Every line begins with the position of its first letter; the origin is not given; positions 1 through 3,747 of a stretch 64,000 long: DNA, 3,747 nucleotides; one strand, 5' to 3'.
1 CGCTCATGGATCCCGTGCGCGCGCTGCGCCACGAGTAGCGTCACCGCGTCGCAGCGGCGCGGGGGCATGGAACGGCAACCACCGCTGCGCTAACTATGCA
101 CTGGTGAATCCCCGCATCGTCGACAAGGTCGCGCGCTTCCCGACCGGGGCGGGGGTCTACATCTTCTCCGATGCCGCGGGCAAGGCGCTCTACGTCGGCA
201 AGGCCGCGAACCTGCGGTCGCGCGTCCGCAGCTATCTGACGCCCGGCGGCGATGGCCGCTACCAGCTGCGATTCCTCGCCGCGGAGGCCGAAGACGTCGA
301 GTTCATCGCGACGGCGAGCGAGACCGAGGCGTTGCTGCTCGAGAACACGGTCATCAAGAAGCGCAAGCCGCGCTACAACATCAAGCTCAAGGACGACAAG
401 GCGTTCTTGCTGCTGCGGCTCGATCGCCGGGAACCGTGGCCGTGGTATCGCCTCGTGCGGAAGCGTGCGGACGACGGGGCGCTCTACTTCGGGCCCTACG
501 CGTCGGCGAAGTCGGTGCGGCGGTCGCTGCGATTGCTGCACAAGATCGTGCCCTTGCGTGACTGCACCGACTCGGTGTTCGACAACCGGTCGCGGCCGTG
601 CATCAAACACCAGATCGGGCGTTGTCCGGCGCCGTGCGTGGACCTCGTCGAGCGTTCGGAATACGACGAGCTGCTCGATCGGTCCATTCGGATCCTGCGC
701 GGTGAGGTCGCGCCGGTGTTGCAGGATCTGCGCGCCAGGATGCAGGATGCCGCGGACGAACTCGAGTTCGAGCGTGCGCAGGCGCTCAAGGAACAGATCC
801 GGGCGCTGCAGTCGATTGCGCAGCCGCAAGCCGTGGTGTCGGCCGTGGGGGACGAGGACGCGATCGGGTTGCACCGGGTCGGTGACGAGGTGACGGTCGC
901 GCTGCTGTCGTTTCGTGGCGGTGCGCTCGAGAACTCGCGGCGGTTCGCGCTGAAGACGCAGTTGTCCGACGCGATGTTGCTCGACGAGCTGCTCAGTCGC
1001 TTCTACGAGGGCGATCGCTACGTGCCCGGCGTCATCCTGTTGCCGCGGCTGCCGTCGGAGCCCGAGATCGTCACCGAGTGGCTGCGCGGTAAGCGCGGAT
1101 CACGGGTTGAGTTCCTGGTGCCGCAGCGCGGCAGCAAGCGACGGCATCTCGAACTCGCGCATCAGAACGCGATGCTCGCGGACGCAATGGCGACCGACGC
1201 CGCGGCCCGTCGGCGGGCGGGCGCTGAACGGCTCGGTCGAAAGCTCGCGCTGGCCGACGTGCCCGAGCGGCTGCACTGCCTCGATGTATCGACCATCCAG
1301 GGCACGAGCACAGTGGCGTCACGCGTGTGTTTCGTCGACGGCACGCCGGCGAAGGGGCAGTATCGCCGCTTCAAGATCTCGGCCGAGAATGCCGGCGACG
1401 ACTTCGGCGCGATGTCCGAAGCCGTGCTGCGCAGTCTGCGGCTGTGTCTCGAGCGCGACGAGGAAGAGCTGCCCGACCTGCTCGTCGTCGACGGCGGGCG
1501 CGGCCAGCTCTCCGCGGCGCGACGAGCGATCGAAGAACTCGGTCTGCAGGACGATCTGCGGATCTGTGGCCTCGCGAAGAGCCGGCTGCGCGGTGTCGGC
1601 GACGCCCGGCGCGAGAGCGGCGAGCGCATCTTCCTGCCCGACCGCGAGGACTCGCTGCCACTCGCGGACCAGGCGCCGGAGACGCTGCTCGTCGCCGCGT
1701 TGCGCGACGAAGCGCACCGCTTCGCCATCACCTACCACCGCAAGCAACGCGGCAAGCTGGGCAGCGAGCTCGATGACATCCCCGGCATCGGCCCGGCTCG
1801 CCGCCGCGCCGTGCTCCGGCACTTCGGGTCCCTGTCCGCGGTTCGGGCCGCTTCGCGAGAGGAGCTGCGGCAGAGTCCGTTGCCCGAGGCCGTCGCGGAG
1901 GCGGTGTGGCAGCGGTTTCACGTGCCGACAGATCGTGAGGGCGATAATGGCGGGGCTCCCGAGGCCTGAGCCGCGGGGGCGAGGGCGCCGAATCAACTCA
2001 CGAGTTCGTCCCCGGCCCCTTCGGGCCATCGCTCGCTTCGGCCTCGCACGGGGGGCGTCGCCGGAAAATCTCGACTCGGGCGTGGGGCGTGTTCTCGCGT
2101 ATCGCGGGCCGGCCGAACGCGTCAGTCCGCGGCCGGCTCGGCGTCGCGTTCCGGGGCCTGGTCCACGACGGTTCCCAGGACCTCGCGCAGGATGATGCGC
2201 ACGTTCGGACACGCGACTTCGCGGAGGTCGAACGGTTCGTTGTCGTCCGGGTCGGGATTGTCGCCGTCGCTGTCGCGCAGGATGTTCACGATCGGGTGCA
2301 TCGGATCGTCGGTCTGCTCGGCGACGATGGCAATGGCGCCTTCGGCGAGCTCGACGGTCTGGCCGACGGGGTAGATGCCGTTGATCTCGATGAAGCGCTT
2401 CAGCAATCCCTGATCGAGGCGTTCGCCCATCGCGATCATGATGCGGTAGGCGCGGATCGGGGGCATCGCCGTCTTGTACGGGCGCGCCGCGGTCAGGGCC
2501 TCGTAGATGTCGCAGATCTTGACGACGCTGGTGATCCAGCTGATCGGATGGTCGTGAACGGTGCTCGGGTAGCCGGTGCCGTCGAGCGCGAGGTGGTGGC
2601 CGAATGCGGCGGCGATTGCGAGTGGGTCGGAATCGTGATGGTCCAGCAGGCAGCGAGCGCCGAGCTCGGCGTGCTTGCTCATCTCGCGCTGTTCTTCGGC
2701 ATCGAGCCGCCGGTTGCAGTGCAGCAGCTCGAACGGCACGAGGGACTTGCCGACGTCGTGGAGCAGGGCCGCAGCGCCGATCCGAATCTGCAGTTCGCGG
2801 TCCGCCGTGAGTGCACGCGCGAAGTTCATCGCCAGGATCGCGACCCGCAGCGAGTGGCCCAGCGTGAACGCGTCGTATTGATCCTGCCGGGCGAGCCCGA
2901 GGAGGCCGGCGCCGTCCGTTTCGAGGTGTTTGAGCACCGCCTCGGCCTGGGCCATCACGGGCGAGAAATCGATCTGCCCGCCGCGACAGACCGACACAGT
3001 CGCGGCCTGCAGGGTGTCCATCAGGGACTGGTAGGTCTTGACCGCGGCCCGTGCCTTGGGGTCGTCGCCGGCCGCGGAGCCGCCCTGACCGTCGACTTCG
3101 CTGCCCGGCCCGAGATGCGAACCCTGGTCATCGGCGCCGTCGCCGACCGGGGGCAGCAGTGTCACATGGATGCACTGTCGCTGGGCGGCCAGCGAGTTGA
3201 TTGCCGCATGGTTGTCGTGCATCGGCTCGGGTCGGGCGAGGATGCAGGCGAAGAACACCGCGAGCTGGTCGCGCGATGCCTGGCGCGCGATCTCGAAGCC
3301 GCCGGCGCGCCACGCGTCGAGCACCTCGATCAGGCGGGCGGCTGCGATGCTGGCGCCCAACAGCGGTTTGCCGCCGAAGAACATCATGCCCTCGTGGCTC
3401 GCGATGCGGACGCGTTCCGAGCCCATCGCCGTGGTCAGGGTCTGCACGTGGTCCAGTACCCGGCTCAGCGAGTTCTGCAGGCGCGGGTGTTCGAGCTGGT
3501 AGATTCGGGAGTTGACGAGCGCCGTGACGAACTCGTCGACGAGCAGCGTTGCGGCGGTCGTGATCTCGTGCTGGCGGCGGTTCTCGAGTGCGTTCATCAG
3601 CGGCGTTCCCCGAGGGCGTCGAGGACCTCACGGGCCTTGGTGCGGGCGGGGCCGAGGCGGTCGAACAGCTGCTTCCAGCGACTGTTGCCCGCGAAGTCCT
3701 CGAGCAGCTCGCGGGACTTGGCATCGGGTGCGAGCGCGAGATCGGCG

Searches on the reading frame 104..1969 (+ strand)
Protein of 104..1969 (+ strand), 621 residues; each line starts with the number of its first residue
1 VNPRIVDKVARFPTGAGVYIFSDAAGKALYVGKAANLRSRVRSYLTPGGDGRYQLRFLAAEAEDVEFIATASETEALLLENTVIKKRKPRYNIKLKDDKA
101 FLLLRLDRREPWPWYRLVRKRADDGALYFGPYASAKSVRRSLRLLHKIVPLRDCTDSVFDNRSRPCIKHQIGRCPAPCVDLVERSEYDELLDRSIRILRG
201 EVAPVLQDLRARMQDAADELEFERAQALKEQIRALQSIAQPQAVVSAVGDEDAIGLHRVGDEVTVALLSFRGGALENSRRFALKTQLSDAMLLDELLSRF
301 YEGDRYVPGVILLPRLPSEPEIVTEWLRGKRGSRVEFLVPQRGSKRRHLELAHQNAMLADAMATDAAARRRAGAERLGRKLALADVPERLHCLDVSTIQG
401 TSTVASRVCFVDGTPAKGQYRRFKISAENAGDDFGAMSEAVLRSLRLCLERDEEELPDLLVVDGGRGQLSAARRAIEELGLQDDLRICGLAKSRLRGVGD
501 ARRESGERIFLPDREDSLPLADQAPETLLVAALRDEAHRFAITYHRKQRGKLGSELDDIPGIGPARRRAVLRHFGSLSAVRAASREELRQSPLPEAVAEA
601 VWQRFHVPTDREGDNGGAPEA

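Call 50: find_homologous_proteins(query=window:104-1969:+, max_evalue=1e-20)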
Query window:104-1969:+ (621 aa): 5082 proteins with E <= 1e-20 among 8000 candidates; the best 120 are listed.
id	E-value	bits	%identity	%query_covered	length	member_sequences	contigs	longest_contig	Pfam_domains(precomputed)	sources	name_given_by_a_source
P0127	0.0e+0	1334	99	100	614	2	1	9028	PF27096.1,PF14520.13,PF02151.26,PF22920.3,PF08459.18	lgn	-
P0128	0.0e+0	1146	84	99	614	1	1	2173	PF27096.1,PF14520.13,PF02151.26,PF01541.31,PF22920.3,PF08459.18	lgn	-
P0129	0.0e+0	1120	82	98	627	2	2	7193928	PF12826.14,PF27096.1,PF14520.13,PF02151.26,PF01541.31,PF22920.3,PF08459.18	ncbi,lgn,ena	-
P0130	0.0e+0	1049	77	99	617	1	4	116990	PF27096.1,PF14520.13,PF01541.31,PF22920.3,PF08459.18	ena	-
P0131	0.0e+0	1044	77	97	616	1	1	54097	PF27096.1,PF14520.13,PF02151.26,PF01541.31,PF22920.3,PF08459.18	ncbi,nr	ncbi:MAG TPA: excinuclease ABC subunit UvrC [Planctomycetota bacterium]|nr:excinuclease ABC subunit 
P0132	0.0e+0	1042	77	98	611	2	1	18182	PF27096.1,PF14520.13,PF02151.26,PF01541.31,PF22920.3,PF08459.18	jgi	jgi:excinuclease ABC subunit C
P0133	0.0e+0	1033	76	97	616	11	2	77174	PF27096.1,PF14520.13,PF02151.26,PF01541.31,PF22920.3,PF08459.18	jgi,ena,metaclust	metaclust:\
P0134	0.0e+0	1033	76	100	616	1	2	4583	PF27096.1,PF14520.13,PF01541.31,PF22920.3,PF08459.18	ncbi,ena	-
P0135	0.0e+0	1027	75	100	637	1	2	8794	PF12826.14,PF27096.1,PF14520.13,PF01541.31,PF22920.3,PF08459.18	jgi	jgi:excinuclease ABC subunit C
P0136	0.0e+0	1025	77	98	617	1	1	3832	PF27096.1,PF14520.13,PF01541.31,PF22920.3,PF08459.18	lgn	-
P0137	0.0e+0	1022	76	97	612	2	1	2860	PF12826.14,PF27096.1,PF14520.13,PF02151.26,PF01541.31,PF22920.3,PF08459.18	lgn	-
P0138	0.0e+0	1019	76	95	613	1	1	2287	PF27096.1,PF14520.13,PF02151.26,PF01541.31,PF22920.3,PF00633.30,PF08459.18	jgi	jgi:excinuclease ABC subunit C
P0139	0.0e+0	1018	76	98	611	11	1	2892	PF12826.14,PF27096.1,PF14520.13,PF02151.26,PF01541.31,PF22920.3,PF08459.18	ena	-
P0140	0.0e+0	1018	78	95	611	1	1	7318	PF12826.14,PF27096.1,PF14520.13,PF02151.26,PF01541.31,PF22920.3,PF08459.18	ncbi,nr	ncbi:MAG: excinuclease ABC subunit UvrC [Planctomycetes bacterium]|nr:excinuclease ABC subunit UvrC 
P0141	0.0e+0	1017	75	98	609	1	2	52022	PF12826.14,PF27096.1,PF14520.13,PF02151.26,PF01541.31,PF22920.3,PF08459.18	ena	-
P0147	0.0e+0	1011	75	98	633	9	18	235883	PF27096.1,PF14520.13,PF02151.26,PF01541.31,PF22920.3,PF08459.18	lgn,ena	-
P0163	3.0e-293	992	74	98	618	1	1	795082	PF12826.14,PF27096.1,PF14520.13,PF01541.31,PF22920.3,PF08459.18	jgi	jgi:excinuclease ABC subunit C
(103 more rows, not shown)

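Call 57: find_encoding_contigs(protein=P0129, flank=10000, max_places=2)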
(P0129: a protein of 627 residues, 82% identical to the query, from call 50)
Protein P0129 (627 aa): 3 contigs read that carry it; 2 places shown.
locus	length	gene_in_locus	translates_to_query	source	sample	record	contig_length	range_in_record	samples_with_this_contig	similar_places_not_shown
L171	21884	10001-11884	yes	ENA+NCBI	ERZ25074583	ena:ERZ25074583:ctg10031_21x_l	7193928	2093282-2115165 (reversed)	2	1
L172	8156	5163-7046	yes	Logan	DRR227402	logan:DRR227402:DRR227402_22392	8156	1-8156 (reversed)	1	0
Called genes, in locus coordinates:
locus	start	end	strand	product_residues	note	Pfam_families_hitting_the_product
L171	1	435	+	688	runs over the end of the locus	PF00270:DEAD (faint), PF04851:ResIII, PF17757:UvrB_inter, PF27431:UvrB_3rd, PF00271:Helicase_C, PF12344:UvrB, PF02151:UVR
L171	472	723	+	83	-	-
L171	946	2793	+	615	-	PF02321:OEP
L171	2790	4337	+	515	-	PF25990:Beta-barrel_YknX, PF26002:Beta-barrel_AprE (weak), PF25967:RND-MFP_C (weak), PF25989:YknX_C (weak)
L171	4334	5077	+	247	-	PF00005:ABC_tran, PF13304:AAA_21 (faint)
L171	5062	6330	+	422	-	PF12704:MacB_PCD, PF02687:FtsX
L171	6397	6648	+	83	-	-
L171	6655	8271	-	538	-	PF13620:CarboxypepD_reg (faint)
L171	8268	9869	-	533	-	PF13620:CarboxypepD_reg (weak)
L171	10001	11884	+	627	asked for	PF01541:GIY-YIG, PF27096:UvrC_M, PF02151:UVR (weak), PF22920:UvrC_RNaseH, PF08459:UvrC_RNaseH_dom, PF12826:HHH_2 (weak), PF14520:HHH_5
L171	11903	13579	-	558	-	PF13487:HD_5, PF01966:HD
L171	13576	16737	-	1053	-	-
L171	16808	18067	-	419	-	PF01595:CNNM, PF00571:CBS (weak), PF03471:CorC_HlyC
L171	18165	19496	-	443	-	PF06309:Torsin (weak), PF00158:Sigma54_activat (weak), PF13191:AAA_16 (faint), PF00004:AAA, PF07724:AAA_2, PF07728:AAA_5, PF10431:ClpB_D2-small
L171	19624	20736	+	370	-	PF14531:Kinase-like (faint), PF00069:Pkinase, PF01636:APH (faint), PF03109:ABC1 (faint), PF07714:PK_Tyr_Ser-Thr, PF17667:Pkinase_fungal (weak)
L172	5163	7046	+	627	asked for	PF01541:GIY-YIG, PF27096:UvrC_M, PF02151:UVR (weak), PF22920:UvrC_RNaseH, PF08459:UvrC_RNaseH_dom, PF12826:HHH_2 (weak), PF14520:HHH_5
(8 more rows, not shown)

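Call 58: find_encoding_contigs(protein=P0163, flank=10000, max_places=2)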
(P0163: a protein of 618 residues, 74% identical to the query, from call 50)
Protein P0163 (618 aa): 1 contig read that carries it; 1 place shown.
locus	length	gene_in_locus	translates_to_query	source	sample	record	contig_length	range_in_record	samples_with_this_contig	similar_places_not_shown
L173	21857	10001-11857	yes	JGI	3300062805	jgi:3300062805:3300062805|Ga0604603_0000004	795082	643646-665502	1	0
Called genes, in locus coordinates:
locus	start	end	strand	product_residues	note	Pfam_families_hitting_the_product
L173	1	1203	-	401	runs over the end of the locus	-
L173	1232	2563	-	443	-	PF13717:Zn_ribbon_4 (faint)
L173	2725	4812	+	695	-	PF00270:DEAD (faint), PF04851:ResIII, PF17757:UvrB_inter, PF27431:UvrB_3rd, PF00271:Helicase_C, PF12344:UvrB, PF02151:UVR (weak)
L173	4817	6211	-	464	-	PF00578:AhpC-TSA, PF08534:Redoxin, PF00085:Thioredoxin (weak), PF13905:Thioredoxin_8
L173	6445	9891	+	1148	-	PF13493:DUF4118, PF00989:PAS, PF08448:PAS_4, PF13426:PAS_9, PF00989:PAS, PF08448:PAS_4, PF13426:PAS_9, PF08447:PAS_3, +9 more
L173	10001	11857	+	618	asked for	PF01541:GIY-YIG (weak), PF27096:UvrC_M, PF22920:UvrC_RNaseH, PF08459:UvrC_RNaseH_dom, PF12826:HHH_2 (weak), PF14520:HHH_5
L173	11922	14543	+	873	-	PF04542:Sigma70_r2, PF08281:Sigma70_r4_2, PF04545:Sigma70_r4 (weak), PF00775:Dioxygenase_C (faint), PF13715:CarbopepD_reg_2 (faint), PF13620:CarboxypepD_reg (weak)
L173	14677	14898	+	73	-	-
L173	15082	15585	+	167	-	-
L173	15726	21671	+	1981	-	PF07703:A2M_BRD (faint), PF00207:A2M, PF17973:bMG10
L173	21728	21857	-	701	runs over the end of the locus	-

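Call 59: find_encoding_contigs(protein=P0147, flank=10000, max_places=6)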
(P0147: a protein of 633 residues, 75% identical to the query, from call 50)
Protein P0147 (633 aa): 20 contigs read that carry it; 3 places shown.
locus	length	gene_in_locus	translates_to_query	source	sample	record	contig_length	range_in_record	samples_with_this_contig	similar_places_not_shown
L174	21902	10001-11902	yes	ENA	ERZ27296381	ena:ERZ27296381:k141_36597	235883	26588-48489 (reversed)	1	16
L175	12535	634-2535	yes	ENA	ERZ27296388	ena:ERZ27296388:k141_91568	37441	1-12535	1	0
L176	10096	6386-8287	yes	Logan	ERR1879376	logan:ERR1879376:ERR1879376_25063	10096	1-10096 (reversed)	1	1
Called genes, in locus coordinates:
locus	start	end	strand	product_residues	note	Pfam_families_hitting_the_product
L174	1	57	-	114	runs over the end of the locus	PF01740:STAS, PF13466:STAS_2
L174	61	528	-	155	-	PF00072:Response_reg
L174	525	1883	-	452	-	PF00512:HisKA, PF02518:HATPase_c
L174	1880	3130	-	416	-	PF00515:TPR_1 (faint), PF07719:TPR_2 (faint), PF13176:TPR_7 (faint), PF13181:TPR_8 (faint), PF13424:TPR_12 (faint), PF13428:TPR_14 (faint), PF14559:TPR_19 (weak)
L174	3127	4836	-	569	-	PF07660:STN (faint), PF03958:Secretin_N, PF00263:Secretin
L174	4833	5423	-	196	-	-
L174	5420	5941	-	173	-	-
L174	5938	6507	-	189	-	-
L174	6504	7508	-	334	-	PF11104:PilM_2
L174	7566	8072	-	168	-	PF07963:N_methyl (weak)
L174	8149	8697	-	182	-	-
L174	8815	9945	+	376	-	-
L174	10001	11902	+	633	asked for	PF01541:GIY-YIG, PF27096:UvrC_M, PF02151:UVR (weak), PF22920:UvrC_RNaseH, PF08459:UvrC_RNaseH_dom, PF14520:HHH_5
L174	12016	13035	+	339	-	PF06580:His_kinase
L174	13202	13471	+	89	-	-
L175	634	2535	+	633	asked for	PF01541:GIY-YIG, PF27096:UvrC_M, PF02151:UVR (weak), PF22920:UvrC_RNaseH, PF08459:UvrC_RNaseH_dom, PF14520:HHH_5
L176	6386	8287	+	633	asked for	PF01541:GIY-YIG, PF27096:UvrC_M, PF02151:UVR (weak), PF22920:UvrC_RNaseH, PF08459:UvrC_RNaseH_dom, PF14520:HHH_5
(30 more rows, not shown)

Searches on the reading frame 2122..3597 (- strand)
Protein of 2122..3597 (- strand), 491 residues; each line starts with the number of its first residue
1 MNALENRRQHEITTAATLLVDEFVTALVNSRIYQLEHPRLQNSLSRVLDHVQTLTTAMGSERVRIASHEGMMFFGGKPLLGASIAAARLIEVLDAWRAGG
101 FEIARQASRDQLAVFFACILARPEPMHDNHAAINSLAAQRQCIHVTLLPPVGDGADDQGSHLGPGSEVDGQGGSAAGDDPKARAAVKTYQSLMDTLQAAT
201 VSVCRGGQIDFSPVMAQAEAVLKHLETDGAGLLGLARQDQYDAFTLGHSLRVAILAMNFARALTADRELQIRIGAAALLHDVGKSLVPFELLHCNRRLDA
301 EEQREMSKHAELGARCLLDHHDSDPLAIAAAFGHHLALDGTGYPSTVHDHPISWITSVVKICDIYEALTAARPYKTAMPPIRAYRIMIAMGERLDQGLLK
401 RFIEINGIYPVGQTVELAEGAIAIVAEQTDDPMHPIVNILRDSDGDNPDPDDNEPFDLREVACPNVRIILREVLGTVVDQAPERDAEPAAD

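Call 27: find_encoding_contigs(protein=window:2122-3597:-, flank=10000, max_places=3)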
Protein window:2122-3597:- (491 aa): 1 contig read that carries it; 1 place shown.
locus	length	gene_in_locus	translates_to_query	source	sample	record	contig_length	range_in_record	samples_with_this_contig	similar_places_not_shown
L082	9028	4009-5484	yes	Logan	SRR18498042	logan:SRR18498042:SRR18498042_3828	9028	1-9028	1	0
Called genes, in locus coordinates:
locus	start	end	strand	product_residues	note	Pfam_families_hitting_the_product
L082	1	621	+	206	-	?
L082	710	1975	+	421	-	PF01595:CNNM, PF00571:CBS, PF03471:CorC_HlyC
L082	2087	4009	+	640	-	-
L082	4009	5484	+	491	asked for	PF01966:HD, PF13487:HD_5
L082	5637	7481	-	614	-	PF27096:UvrC_M, PF02151:UVR (weak), PF22920:UvrC_RNaseH, PF08459:UvrC_RNaseH_dom, PF14520:HHH_5 (weak)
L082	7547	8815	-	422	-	PF12704:MacB_PCD, PF02687:FtsX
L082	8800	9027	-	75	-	?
